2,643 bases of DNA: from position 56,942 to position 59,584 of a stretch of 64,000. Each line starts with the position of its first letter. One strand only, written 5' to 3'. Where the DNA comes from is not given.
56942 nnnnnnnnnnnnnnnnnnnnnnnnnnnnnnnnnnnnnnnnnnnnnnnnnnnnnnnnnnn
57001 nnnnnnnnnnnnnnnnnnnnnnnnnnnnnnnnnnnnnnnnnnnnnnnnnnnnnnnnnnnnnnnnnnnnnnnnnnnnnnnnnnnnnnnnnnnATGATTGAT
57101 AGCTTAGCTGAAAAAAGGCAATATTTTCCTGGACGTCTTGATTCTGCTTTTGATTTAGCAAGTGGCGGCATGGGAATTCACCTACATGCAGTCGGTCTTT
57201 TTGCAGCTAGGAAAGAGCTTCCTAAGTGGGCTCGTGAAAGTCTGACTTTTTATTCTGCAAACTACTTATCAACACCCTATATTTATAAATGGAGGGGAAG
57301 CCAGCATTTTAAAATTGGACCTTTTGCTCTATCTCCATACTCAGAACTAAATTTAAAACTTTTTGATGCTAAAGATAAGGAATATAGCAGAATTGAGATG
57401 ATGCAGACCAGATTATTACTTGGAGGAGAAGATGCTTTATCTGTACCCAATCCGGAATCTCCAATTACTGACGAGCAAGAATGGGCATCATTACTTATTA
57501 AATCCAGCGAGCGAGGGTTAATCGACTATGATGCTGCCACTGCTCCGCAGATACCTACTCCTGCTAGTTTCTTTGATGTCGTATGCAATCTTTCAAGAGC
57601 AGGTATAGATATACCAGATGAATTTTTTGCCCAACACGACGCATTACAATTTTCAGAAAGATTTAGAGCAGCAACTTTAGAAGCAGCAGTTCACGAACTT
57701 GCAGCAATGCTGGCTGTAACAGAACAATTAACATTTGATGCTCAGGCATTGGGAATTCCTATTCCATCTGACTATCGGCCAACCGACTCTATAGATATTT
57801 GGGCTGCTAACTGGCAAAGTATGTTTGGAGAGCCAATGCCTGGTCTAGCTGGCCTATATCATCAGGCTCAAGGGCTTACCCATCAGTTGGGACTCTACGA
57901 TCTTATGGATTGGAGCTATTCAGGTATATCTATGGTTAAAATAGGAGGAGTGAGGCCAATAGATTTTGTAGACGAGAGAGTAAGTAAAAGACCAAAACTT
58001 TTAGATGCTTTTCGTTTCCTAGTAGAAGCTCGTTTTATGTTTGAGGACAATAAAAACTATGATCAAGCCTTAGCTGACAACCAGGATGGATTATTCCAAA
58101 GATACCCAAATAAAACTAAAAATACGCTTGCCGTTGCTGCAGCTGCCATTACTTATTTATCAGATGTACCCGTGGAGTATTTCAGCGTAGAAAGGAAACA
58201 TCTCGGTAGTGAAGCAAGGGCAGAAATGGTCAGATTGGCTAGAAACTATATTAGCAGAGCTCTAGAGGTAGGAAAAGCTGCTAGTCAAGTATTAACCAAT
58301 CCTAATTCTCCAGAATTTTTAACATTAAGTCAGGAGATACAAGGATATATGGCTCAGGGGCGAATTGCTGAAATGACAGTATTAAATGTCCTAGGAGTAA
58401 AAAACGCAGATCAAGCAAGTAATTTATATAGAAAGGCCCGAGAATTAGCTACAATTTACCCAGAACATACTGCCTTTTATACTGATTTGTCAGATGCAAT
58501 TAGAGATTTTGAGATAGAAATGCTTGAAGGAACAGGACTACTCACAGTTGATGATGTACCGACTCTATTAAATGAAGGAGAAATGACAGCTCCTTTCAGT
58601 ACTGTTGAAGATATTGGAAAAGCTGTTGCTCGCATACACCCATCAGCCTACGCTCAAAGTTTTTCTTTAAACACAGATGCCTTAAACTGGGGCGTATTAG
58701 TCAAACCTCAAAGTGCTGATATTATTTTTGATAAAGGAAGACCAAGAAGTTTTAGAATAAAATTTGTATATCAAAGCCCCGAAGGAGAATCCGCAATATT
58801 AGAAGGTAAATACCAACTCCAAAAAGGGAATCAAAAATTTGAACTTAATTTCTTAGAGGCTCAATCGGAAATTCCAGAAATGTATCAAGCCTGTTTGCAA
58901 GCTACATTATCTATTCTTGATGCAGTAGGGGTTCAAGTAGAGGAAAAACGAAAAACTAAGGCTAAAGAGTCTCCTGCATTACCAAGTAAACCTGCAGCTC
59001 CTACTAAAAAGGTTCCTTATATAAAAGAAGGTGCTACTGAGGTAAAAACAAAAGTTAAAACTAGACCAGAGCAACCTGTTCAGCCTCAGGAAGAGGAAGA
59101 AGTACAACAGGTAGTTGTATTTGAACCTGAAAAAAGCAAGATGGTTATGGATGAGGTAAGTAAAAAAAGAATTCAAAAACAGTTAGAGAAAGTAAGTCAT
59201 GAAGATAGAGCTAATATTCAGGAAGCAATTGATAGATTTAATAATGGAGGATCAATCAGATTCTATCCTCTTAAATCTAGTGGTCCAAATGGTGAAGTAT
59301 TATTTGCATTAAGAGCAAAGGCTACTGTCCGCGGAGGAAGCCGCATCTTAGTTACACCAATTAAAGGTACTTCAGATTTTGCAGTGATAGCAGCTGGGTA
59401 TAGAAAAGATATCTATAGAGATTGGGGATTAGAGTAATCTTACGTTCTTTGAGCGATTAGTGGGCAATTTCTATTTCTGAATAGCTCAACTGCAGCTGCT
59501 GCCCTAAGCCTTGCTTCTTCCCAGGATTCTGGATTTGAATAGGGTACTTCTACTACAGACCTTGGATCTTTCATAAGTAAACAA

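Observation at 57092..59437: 781-aa protein ending in a RelE/ParE/YafQ-like toxin fold, with no adjacent antitoxin-sized upstream ORF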

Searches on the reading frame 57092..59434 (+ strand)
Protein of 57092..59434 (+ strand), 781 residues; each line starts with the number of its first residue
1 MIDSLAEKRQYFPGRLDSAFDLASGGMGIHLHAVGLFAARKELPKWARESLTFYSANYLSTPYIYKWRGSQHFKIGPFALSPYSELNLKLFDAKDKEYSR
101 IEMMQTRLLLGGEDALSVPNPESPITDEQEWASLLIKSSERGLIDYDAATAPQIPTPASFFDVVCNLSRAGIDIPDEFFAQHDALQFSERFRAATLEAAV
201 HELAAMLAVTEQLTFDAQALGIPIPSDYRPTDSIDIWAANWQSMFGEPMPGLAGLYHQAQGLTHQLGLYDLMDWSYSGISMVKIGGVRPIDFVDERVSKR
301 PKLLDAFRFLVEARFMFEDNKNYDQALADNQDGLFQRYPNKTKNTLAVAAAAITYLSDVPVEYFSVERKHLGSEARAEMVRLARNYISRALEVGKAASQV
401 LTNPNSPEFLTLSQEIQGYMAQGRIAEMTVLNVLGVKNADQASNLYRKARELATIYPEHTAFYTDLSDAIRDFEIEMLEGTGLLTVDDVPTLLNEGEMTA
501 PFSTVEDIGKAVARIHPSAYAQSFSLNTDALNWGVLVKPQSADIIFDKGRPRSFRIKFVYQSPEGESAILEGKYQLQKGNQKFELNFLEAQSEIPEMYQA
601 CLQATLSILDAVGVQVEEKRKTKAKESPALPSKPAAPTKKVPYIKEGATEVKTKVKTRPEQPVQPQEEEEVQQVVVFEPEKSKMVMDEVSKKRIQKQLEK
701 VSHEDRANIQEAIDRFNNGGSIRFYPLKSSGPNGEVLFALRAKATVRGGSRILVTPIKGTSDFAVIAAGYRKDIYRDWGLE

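Call 5: search_protein_families(library=pfam, proteins=[window:57092-59434:+], max_evalue=1)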
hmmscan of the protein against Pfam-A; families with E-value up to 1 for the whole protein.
window:57092-59434:+ (781 aa): 1 family
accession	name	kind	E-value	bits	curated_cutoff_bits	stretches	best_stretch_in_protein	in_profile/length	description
PF10495.14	PACT_coil_coil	-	0.27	12.1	25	1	596-625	24-54/77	Pericentrin-AKAP-450 domain of centrosomal targeting protein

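Call 6: search_protein_families(library=ncbifam, proteins=[window:57092-59434:+], max_evalue=1)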
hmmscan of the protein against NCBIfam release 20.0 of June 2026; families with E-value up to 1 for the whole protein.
window:57092-59434:+ (781 aa): 0 families

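Call 7: find_homologous_proteins(query=window:57092-59434:+, max_evalue=0.001)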
Query window:57092-59434:+ (781 aa): 3 proteins with E <= 0.001 among 8000 candidates.
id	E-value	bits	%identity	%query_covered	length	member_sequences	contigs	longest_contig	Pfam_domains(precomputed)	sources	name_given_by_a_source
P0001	0.0e+0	1758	100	100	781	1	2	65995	-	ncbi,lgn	-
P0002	1.6e-238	812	69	68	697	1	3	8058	-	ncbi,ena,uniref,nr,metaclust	ncbi:hypothetical protein A3I48_04340 [Candidatus Daviesbacteria bacterium RIFCSPLOWO2_02_FULL_36_7]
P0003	8.7e-161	555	51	67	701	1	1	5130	-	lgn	-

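Call 16: find_encoding_contigs(protein=P0002, flank=10000)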
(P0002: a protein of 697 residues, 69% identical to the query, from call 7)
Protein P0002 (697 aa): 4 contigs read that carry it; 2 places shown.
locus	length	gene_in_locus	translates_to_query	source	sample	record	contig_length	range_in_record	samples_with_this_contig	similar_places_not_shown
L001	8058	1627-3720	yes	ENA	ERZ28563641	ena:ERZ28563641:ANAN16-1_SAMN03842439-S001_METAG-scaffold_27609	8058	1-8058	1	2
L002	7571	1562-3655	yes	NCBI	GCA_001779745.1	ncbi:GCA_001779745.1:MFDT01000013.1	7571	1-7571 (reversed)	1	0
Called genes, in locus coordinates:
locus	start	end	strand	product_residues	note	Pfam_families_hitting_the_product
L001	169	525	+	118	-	PF05973:Gp49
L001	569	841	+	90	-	PF13560:HTH_31, PF01381:HTH_3, PF12844:HTH_19 (weak)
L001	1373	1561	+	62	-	-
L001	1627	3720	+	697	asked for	-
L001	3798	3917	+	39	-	-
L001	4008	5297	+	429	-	PF00483:NTP_transferase, PF12804:NTP_transf_3, PF14602:Hexapep_2 (faint), PF25084:LbH_EIF2B, PF00132:Hexapep (weak), PF25087:GMPPB_C (weak)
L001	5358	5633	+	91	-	PF04221:RelB (weak)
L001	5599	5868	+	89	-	-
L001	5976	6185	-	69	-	-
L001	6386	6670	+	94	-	-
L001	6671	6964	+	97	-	-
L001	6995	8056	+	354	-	?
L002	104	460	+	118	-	PF05973:Gp49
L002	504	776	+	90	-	PF13560:HTH_31, PF01381:HTH_3, PF12844:HTH_19 (weak)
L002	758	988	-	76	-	-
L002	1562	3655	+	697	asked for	-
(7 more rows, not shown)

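Call 17: find_encoding_contigs(protein=P0003, flank=10000)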
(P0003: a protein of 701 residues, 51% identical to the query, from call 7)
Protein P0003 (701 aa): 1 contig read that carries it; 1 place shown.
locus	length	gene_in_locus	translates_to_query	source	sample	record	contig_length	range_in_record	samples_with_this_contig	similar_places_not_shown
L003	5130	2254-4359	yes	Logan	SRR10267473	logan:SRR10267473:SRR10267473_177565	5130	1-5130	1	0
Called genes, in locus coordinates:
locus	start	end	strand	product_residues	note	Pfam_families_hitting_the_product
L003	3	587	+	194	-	?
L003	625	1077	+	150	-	-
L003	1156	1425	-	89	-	PF05015:HigB-like_toxin (faint), PF15738:YafQ_toxin (weak)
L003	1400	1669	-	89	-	PF02604:PhdYeFM_antitox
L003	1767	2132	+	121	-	PF00072:Response_reg (weak)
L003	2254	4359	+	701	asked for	-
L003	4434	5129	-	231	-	?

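Call 31: search_protein_families(library=padloc, proteins=[window:57092-59434:+], max_evalue=0.1)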
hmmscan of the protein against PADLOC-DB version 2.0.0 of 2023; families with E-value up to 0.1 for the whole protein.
window:57092-59434:+ (781 aa): 0 families

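Call 33: search_protein_representatives(alignment_id=A1)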
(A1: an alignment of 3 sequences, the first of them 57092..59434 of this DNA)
Query: 3 sequences, 719 profile positions. Proteins with E-value up to 0.001 (for the whole library): 186; up to 1e-10: 139; up to 1e-30: 56. The best 150 are listed.
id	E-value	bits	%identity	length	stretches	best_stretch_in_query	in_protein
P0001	0.0e+00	1291.6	-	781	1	1-719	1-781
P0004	3.8e-254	861.9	-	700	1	6-719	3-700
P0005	3.9e-64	233.8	-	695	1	173-718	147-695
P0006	6.0e-60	219.9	-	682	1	150-718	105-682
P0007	2.8e-56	207.8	-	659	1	167-718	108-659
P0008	1.4e-55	205.5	-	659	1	178-718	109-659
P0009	4.5e-54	200.5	-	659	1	134-717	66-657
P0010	3.0e-53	197.8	-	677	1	83-718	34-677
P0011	4.5e-53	197.2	-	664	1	160-718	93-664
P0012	6.0e-53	196.8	-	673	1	161-715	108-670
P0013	8.5e-51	189.7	-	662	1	176-714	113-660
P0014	3.9e-50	187.5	-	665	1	157-718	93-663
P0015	5.0e-50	187.1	-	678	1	168-710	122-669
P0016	1.5e-49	185.5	-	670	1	152-718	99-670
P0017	5.0e-49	183.9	-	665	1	175-718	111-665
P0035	1.7e-39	152.3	-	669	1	171-656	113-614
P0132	1.8e-12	63.0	-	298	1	20-187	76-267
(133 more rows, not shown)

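Call 36: search_protein_families(library=pfam, alignment_id=A3, max_evalue=0.01)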
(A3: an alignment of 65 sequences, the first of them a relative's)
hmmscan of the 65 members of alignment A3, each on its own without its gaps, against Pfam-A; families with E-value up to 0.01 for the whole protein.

A. member 1, P0001 (781 aa): 0 families

B. families by the number of members that match (of 65 scanned): 5 families
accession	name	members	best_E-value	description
PF07460.16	NUMOD3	1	0.0074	NUMOD3 motif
PF00338.27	Ribosomal_S10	1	0.0087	Ribosomal protein S10p/S20e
PF02724.19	CDC45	1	0.0088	CDC45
PF17919.7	RT_RNaseH_2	1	0.0095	RNase H-like domain found in reverse transcriptase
PF03103.22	DUF243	1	0.0097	Domain of unknown function (DUF243)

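Call 37: predict_structure(alignment_id=A1)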
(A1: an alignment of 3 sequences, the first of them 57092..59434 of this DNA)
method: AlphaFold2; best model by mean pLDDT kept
length: 781 residues; sequences in the alignment: 3
mean_pLDDT: 35.7   pTM: 0.23
mean pLDDT of the five models: 35.7, 35.0, 34.2, 33.1, 33.0
residues with pLDDT >= 90: 0; 70-90: 23; 50-70: 121; < 50: 637
segments of 3 or more residues with pLDDT < 50: 1-396, 418-430, 435-440, 471-680, 744-748
pLDDT, mean of each block of 10 residues (from residue 1): 29 27 23 22 28 23 25 24 25 24 20 23 26 23 23 31 41 37 38 41 41 34 35 40 41 33 25 21 23 25 29 30 33 32 27 24 23 30 38 47 59 52 41 48 57 63 56 36 26 26 31 28 22 27 34 37 36 33 23 25 27 25 28 26 23 23 26 34 65 66 66 66 55 63 49 71 72 57 40
secondary structure, 60 per line:
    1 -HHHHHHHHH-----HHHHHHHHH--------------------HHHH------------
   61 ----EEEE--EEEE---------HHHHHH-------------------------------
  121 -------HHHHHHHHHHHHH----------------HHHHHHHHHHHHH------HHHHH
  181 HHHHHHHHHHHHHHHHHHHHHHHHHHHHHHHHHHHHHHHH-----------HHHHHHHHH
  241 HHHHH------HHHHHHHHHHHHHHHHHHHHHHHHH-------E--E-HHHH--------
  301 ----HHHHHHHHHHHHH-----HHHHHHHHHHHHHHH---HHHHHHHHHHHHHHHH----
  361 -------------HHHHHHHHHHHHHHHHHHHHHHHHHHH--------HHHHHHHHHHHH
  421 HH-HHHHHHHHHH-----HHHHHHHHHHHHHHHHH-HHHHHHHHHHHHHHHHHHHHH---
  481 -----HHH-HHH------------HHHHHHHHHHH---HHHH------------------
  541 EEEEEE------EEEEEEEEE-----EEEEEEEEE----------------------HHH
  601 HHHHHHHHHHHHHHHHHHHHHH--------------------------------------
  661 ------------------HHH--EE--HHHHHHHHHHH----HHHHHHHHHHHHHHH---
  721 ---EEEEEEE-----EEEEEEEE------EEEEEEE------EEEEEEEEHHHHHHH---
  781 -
elements in order (helices of 4 or more, strands of 3 or more residues): H2-10 H16-24 H45-48 E65-68 E71-74 H84-89 H128-140 H157-169 H176-220 H232-245 H252-276 H289-292 H305-317 H323-337 H341-356 H374-400 H409-422 H424-433 H439-455 H457-477 H505-515 H519-522 E541-546 E553-561 E567-575 H598-622 H688-698 H703-717 E724-730 E736-743 E750-756 E763-770 H771-777

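Call 45: find_related_loci(query=A5, collection=genome_contigs, flank=6000)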
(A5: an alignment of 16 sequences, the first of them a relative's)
Query A5 (781 aa) in genome_contigs; peptide patterns used: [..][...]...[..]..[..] (x = any residue, [..] = any of these).
93 stretches matched a pattern; 3 encode a relative of the query (tblastn E <= 1e-3); 3 distinct loci.
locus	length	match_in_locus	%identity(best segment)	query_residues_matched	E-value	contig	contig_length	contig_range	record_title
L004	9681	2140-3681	26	271-780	7e-34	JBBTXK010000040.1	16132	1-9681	MAG: Patescibacteria group bacterium isolate H51-bin196_1 H51_bin196_1_000000000040, whole genome shotgun sequence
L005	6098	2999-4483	24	282-780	1e-28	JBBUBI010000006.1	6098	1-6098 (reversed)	MAG: Patescibacteria group bacterium isolate H52-bin033_1 H52_bin033_1_000000000006, whole genome shotgun sequence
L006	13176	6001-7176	27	397-780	3e-25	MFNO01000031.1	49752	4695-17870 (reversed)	MAG: Candidatus Levybacteria bacterium RIFCSPHIGHO2_01_FULL_38_26 rifcsphigho2_01_scaffold_5755, whole genome shotgun se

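Call 51: search_solved_structures(query=A5, max_evalue=10, show_alignments=2)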
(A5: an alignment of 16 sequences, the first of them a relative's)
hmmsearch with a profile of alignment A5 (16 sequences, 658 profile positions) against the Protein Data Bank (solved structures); distinct sequences matched with E-value up to 10: 1.
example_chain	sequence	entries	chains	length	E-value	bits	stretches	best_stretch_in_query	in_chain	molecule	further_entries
7kjk_A3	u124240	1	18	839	5.9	8.8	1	18-104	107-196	Collar spike protein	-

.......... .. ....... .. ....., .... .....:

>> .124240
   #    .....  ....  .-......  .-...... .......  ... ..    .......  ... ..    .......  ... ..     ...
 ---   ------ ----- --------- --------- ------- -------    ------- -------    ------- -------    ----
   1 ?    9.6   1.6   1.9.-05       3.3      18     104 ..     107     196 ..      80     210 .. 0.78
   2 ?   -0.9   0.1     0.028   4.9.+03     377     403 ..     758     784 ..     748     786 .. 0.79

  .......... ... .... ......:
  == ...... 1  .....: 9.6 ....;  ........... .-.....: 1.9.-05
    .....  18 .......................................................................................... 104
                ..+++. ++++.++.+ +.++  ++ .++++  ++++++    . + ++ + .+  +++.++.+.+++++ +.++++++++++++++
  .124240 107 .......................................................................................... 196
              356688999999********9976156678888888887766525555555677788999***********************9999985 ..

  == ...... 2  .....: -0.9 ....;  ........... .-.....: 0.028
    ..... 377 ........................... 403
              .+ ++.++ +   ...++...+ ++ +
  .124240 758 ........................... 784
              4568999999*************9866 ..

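Call 52: search_protein_families(library=phrogs, proteins=[window:57092-59434:+, P0002, P0005, P0006, P0012, P0035, P0132], max_evalue=0.1)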
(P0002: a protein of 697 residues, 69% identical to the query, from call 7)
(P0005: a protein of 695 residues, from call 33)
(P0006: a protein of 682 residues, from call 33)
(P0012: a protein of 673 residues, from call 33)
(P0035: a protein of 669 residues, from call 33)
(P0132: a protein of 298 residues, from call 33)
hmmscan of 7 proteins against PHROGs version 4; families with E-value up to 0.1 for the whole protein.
window:57092-59434:+ (781 aa): 0 families

P0002 (697 aa): 0 families

P0005 (695 aa): 0 families

P0006 (682 aa): 0 families

P0012 (673 aa): 0 families

P0035 (669 aa): 2 families
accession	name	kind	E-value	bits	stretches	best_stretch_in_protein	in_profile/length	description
phrog_1213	-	moron, auxiliary metabolic gene and host takeover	0.00074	21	1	599-660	20-88/88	RelE-like toxin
phrog_33933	-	unknown function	0.042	14.6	0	43-56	17-30/48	-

P0132 (298 aa): 0 families

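Call 66: find_related_loci(query=A5, collection=viral_contigs, flank=6000)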
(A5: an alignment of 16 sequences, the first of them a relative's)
Query A5 (781 aa) in viral_contigs; peptide patterns used: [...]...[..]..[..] (x = any residue, [..] = any of these).
54 stretches matched a pattern, but none encodes a relative of the query by tblastn (E <= 1e-3).

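Call 67: find_related_loci(query=A5, collection=metagenome_contigs, flank=6000)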
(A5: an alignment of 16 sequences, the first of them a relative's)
Query A5 (781 aa) in metagenome_contigs; peptide patterns used: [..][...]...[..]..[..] (x = any residue, [..] = any of these).
147 stretches matched a pattern; 16 encode a relative of the query (tblastn E <= 1e-3); 16 distinct loci.
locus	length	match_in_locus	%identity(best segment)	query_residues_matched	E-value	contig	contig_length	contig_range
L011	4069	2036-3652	69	251-781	0e+0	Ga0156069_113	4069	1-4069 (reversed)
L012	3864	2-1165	60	396-781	5e-151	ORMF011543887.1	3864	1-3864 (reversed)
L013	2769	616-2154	28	277-780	9e-44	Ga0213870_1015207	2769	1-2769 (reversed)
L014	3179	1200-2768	28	271-780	2e-43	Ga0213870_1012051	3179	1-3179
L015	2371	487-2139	28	253-780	3e-42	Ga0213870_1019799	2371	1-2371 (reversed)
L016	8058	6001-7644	25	249-780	1e-38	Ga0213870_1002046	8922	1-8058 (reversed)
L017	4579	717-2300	24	256-776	4e-32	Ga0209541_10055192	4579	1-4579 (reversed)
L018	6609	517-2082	24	266-777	5e-31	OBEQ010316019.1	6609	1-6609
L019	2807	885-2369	24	282-780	2e-28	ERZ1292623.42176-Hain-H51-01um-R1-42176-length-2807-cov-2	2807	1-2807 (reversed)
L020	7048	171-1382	26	375-780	2e-22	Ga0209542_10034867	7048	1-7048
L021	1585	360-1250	27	485-780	1e-16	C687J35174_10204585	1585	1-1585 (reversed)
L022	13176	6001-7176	27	397-780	7e-25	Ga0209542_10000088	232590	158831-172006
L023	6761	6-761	25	526-776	6e-14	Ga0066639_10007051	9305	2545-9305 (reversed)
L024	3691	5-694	25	550-780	1e-10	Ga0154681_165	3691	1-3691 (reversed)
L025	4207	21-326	30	681-778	8e-8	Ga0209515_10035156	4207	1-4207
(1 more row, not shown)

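Call 71: search_protein_families(library=pfam, proteins=[L013:2218-2754:-, L004:370-1818:-, L005:4486-6084:-, L017:2336-4234:+, L020:1394-1627:-, L021:1262-1495:-, L017:83-337:+, L006:7232-8467:-, L024:707-1915:-, L003:1767-2129:+], max_evalue=0.001)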
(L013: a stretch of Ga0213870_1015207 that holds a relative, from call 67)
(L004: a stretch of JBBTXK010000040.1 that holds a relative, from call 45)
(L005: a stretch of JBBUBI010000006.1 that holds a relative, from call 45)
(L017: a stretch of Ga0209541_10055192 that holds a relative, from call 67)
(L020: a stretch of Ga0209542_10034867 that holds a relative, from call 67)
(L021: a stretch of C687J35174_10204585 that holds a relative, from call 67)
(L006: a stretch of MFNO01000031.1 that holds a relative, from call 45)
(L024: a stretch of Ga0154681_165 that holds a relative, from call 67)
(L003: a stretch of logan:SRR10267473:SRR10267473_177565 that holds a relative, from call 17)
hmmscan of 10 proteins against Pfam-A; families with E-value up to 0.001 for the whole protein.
L013:2218-2754:- (179 aa): 1 family
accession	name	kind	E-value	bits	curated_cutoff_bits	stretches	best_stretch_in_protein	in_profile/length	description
PF00186.24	DHFR_1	-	1.5e-34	119.4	25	1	1-177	8-158/159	Dihydrofolate reductase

L004:370-1818:- (483 aa): 1 family
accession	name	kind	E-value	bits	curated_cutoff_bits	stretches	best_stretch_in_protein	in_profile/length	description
PF00464.25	SHMT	-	9.5e-162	538.6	27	1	48-430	1-399/399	Serine hydroxymethyltransferase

L005:4486-6084:- (533 aa): 6 families
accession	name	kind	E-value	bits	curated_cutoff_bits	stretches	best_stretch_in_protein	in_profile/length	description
PF06421.17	LepA_C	-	3.5e-40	136.9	29.7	1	417-532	1-107/107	GTP-binding protein LepA C-terminus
PF00009.33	GTP_EFTU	-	1.6e-27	96.8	26.5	1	2-106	74-187/188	Elongation factor Tu GTP binding domain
PF00679.30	EFG_C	-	4.3e-20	72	27.9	1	329-414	2-87/89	Elongation factor G C-terminus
PF03144.31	GTP_EFTU_D2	-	1.7e-07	32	30.3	1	142-212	1-73/73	Elongation factor Tu domain 2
PF22042.2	EF-G_D2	-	2e-05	25.1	27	1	128-169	2-44/84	Elongation factor G domain 2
PF16897.10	MMR_HSR1_Xtn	-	0.00043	20.7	35.2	1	52-105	58-104/106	C-terminal region of MMR_HSR1 domain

L017:2336-4234:+ (633 aa): 2 families
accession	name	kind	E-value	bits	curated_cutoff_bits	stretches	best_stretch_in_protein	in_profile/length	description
PF01841.26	Transglut_core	-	1.2e-19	71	23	1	328-432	13-108/108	Transglutaminase-like superfamily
PF09972.14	DUF2207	-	0.00053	20.7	24.4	1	35-173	3-139/172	Predicted membrane protein (DUF2207) N-terminal domain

L020:1394-1627:- (78 aa): 0 families

L021:1262-1495:- (78 aa): 0 families

L017:83-337:+ (85 aa): 0 families

L006:7232-8467:- (412 aa): 0 families

L024:707-1915:- (403 aa): 3 families
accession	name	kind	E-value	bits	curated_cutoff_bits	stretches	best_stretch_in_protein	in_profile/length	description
PF07690.21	MFS_1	-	1.5e-46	159.3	33.4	2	222-387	2-167/347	Major Facilitator Superfamily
PF00083.30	Sugar_tr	-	2.4e-07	30.5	22.3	1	249-357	44-155/452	Sugar (and other) transporter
PF05977.19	MFS_3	-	4.5e-05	22.5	27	1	38-315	39-318/524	Transmembrane secretion effector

L003:1767-2129:+ (121 aa): 1 family
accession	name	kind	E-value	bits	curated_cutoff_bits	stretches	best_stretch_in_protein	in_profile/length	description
PF00072.30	Response_reg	-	1.2e-06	29.1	30.2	1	7-99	1-84/111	Response regulator receiver domain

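Call 95: search_protein_families(library=pfam, proteins=[P0164, L001:1373-1558:+], max_evalue=0.1)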
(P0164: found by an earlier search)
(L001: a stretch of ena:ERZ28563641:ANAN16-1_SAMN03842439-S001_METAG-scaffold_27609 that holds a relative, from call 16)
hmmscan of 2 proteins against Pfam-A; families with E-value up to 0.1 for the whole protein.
P0164 (80 aa): 0 families

L001:1373-1558:+ (62 aa): 0 families
